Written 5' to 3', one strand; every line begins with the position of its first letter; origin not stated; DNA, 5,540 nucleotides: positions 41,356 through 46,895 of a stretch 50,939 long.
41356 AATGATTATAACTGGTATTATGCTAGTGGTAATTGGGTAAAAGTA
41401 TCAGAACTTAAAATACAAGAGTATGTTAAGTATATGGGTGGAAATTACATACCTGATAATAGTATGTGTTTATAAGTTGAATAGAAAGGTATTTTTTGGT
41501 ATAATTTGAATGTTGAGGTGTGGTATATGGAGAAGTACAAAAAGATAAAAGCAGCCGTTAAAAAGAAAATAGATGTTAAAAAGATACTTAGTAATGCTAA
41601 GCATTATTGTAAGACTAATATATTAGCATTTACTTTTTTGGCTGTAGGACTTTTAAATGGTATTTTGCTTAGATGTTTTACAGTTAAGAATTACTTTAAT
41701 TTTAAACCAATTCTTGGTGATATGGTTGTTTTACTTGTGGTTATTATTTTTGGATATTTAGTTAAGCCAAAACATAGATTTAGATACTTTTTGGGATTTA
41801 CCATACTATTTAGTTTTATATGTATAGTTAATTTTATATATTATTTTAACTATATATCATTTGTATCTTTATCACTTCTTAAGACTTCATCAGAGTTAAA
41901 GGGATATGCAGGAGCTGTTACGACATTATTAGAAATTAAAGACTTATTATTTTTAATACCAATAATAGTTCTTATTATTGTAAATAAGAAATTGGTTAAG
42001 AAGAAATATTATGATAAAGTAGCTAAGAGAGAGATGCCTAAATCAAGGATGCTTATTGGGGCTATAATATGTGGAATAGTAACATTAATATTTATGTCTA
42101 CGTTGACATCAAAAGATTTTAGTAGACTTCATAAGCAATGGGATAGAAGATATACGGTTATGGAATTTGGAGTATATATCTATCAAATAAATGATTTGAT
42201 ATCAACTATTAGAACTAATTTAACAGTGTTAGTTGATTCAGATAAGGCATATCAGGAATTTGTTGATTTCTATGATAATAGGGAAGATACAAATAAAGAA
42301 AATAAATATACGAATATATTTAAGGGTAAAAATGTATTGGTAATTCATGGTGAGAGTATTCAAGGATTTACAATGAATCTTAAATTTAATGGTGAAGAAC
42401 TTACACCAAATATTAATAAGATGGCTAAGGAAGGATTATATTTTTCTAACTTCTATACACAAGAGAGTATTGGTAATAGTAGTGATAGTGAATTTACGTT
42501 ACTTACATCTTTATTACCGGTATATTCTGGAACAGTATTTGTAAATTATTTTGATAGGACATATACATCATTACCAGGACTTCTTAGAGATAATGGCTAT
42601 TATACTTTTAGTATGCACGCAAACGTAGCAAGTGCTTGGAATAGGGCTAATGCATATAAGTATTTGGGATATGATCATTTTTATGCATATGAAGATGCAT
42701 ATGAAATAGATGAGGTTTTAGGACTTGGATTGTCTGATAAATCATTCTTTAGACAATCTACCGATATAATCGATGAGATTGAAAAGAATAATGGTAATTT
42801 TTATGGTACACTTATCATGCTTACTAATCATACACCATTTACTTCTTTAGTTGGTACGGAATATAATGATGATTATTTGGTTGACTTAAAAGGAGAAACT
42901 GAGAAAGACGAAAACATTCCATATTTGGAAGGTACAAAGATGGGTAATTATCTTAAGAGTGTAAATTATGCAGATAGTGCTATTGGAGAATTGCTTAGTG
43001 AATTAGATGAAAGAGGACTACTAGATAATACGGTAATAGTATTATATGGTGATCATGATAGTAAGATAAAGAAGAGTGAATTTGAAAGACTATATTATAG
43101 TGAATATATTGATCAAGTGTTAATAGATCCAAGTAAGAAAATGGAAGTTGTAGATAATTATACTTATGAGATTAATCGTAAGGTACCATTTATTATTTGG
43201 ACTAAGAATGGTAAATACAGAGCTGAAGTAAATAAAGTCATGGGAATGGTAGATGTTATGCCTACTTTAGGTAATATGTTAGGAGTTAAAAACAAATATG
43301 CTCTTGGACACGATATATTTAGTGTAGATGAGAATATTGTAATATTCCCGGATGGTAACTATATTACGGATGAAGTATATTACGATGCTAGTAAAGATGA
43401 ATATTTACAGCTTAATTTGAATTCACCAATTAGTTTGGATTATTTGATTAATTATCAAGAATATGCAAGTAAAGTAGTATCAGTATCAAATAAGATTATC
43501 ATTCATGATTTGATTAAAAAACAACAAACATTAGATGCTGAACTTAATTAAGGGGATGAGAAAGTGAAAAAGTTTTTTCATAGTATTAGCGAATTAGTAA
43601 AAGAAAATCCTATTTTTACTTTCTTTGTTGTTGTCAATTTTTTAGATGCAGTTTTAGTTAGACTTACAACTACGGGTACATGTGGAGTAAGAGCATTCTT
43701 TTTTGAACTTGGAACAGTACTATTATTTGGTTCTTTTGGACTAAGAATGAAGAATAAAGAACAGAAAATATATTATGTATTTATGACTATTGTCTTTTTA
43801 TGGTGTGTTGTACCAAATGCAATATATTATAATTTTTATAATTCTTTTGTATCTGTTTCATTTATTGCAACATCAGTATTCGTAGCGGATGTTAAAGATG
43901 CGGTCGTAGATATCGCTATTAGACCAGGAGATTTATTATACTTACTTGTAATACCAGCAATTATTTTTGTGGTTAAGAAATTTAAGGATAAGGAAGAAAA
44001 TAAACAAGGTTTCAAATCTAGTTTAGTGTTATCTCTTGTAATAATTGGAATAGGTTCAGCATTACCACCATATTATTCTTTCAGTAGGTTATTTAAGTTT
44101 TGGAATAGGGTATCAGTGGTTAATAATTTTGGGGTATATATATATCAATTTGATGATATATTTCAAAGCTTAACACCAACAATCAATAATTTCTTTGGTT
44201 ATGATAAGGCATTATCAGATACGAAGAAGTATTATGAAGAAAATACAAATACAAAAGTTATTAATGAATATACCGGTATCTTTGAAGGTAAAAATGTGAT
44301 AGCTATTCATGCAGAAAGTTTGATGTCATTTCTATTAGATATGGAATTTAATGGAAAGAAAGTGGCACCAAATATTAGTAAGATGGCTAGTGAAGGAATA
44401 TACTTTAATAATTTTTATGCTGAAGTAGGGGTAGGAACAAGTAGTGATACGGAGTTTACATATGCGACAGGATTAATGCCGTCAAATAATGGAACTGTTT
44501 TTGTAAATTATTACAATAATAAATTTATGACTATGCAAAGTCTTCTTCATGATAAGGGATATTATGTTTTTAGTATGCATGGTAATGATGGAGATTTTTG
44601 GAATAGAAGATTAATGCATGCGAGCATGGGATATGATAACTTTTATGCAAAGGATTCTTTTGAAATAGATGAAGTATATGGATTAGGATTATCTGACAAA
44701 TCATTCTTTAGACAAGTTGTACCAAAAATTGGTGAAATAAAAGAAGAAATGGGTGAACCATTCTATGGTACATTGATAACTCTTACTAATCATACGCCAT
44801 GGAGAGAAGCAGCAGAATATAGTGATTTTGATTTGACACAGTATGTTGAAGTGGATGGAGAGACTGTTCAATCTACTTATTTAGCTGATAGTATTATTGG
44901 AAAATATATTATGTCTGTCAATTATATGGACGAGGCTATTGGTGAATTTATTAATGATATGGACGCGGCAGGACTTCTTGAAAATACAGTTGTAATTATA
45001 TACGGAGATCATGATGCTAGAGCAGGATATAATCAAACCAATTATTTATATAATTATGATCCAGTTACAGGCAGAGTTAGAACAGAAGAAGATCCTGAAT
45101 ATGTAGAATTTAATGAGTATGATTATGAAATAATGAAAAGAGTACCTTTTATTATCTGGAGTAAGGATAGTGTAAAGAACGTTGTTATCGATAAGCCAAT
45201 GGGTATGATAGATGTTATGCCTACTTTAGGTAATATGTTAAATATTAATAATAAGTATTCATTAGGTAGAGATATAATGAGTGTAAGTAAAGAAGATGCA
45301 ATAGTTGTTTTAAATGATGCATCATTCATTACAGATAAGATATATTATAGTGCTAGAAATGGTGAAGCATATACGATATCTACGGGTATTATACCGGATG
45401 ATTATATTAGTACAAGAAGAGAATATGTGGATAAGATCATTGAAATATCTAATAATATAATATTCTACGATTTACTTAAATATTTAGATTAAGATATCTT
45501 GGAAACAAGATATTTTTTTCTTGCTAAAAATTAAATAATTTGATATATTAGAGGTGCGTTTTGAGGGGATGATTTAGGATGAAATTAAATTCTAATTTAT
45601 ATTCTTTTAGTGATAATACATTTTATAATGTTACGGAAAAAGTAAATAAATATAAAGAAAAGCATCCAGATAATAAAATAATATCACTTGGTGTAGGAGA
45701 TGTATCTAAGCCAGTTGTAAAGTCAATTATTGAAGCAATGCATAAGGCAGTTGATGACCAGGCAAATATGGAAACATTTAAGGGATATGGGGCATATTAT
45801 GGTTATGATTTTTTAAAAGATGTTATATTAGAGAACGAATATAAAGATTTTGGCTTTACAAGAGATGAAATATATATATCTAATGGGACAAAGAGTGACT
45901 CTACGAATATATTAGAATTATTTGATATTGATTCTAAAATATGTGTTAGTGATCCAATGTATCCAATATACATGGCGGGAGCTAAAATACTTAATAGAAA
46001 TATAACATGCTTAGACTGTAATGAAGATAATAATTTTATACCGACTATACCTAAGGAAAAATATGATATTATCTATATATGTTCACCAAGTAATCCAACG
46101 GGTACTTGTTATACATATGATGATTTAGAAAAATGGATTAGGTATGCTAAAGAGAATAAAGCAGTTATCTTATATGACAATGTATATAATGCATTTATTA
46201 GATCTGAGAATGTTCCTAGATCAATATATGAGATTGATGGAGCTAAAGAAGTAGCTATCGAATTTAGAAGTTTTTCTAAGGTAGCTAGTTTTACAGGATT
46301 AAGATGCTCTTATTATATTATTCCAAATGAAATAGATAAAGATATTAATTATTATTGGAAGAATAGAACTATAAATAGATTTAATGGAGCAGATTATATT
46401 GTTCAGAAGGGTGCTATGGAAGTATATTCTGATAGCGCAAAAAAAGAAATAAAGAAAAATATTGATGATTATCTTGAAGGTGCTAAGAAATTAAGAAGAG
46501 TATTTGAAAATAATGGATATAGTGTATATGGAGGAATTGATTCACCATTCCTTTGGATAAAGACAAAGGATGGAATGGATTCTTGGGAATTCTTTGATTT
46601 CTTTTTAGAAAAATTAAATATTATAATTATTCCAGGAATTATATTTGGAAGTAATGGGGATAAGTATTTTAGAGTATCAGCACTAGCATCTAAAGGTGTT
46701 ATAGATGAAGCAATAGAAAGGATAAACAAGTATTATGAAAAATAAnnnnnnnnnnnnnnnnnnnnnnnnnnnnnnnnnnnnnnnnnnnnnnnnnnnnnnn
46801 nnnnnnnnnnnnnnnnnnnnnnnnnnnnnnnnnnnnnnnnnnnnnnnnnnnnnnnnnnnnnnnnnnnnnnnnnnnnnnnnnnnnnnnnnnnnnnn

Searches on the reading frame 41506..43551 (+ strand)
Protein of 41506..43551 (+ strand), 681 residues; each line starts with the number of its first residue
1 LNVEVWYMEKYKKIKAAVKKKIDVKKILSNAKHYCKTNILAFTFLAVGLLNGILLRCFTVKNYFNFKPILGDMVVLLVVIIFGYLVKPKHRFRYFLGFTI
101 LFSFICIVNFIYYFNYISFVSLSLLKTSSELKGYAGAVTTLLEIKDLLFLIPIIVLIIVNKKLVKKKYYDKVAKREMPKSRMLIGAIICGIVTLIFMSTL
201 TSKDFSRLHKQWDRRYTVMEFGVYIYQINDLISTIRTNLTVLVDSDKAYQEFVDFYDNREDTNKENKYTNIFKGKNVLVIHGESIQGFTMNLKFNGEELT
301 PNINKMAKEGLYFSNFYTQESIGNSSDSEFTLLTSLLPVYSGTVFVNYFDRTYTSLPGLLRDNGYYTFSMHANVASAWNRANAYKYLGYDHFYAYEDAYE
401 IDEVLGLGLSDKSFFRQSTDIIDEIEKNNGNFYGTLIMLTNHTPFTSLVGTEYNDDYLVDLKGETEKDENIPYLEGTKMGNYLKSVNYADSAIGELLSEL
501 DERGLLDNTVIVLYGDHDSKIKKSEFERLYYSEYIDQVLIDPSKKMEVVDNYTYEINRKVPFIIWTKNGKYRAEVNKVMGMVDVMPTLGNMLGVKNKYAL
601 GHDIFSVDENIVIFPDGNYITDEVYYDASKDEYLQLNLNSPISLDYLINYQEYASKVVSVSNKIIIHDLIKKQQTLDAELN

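Call 37: search_protein_families(library=pfam, proteins=[window:41506-43551:+])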
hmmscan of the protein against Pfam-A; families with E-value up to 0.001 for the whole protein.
window:41506-43551:+ (681 aa): 2 families
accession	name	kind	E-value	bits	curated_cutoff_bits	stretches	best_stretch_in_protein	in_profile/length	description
PF00884.28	Sulfatase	-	1.9e-42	146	25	1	275-594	1-301/301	Sulfatase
PF01663.27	Phosphodiest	-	5.1e-08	33.3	23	1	482-518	184-220/342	Type I phosphodiesterase / nucleotide pyrophosphatase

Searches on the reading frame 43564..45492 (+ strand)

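Call 37: search_protein_families(library=pfam, proteins=[window:43564-45492:+])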
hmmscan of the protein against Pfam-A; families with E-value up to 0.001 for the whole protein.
window:43564-45492:+ (642 aa): 3 families
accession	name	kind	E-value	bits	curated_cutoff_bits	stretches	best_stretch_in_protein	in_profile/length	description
PF00884.28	Sulfatase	-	2.4e-39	135.9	25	1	243-559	1-299/301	Sulfatase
PF01663.27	Phosphodiest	-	8.9e-07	29.2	23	0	452-486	188-222/342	Type I phosphodiesterase / nucleotide pyrophosphatase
PF02995.22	DUF229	-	0.00035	19.8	25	1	444-488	302-346/496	Protein of unknown function (DUF229)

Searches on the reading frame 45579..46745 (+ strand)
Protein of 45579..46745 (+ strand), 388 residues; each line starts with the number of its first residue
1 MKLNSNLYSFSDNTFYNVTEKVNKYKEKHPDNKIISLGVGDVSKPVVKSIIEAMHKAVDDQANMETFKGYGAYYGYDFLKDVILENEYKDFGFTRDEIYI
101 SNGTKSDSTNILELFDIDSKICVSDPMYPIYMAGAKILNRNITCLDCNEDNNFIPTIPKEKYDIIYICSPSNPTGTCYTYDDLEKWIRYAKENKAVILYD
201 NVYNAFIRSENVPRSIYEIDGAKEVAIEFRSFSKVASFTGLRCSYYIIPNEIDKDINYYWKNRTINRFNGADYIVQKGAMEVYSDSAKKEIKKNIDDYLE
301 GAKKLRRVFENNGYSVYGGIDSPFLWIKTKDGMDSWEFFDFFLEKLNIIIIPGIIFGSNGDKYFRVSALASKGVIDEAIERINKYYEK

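Call 37: search_protein_families(library=pfam, proteins=[window:45579-46745:+])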
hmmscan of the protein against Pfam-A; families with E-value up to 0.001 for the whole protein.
window:45579-46745:+ (388 aa): 2 families
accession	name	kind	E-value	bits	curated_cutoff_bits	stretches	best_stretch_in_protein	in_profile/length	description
PF00155.27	Aminotran_1_2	-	1.9e-30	106.7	19.7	1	33-382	2-361/361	Aminotransferase class I and II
PF01053.26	Cys_Met_Meta_PP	-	0.00061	18.9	27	1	94-205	67-178/381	Cys/Met metabolism PLP-dependent enzyme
